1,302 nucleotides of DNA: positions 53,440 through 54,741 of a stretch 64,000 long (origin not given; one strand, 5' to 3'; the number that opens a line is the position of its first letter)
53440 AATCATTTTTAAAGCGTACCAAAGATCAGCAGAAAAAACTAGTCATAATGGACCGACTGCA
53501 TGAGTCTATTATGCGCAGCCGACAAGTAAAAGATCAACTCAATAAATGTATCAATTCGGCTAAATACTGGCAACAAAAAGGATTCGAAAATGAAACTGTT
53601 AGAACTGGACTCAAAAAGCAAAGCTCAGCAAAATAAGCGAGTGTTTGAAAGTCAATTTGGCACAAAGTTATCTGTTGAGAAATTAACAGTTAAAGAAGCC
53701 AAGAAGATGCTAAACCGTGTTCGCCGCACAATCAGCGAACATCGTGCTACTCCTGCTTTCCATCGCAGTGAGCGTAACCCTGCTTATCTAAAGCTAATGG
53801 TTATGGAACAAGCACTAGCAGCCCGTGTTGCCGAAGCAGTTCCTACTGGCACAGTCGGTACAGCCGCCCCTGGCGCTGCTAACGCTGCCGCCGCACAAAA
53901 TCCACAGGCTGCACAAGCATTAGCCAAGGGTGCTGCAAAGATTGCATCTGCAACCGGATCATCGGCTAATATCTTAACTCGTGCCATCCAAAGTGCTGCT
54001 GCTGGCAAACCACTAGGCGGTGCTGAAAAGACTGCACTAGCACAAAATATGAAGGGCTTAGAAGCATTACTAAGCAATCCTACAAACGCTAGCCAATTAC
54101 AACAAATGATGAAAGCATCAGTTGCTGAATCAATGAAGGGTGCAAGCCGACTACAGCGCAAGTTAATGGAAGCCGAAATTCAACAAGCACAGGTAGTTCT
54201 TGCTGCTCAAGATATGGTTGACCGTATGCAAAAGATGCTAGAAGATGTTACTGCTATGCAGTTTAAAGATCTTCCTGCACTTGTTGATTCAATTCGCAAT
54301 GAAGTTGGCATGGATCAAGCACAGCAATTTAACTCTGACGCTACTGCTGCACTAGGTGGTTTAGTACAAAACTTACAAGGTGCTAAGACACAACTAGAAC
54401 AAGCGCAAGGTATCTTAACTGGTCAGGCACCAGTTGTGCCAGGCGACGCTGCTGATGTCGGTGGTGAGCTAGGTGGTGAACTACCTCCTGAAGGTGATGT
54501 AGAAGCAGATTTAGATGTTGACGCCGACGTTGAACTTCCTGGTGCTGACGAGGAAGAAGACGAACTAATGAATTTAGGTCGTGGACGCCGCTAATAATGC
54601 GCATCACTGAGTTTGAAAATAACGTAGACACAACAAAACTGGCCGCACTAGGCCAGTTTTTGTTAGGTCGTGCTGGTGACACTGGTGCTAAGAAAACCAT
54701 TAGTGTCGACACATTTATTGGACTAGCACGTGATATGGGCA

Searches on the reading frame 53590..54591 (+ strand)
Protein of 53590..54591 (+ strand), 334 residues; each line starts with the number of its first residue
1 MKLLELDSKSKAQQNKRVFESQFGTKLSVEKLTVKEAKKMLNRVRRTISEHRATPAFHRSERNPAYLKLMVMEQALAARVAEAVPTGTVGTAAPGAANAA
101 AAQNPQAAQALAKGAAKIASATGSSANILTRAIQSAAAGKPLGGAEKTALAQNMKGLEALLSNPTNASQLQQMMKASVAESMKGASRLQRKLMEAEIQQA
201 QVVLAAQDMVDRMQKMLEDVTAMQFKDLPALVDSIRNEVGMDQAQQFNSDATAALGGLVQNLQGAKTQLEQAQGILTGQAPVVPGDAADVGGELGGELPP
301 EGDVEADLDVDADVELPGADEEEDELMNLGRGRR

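Call 13: search_protein_families(library=phrogs, proteins=[window:53590-54591:+], max_evalue=0.00001)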
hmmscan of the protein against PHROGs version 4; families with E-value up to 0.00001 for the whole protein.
window:53590-54591:+ (334 aa): 1 family
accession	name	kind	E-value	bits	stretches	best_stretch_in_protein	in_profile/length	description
phrog_14154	-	head and packaging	4.2e-14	52.9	1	169-327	20-174/771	virion structural protein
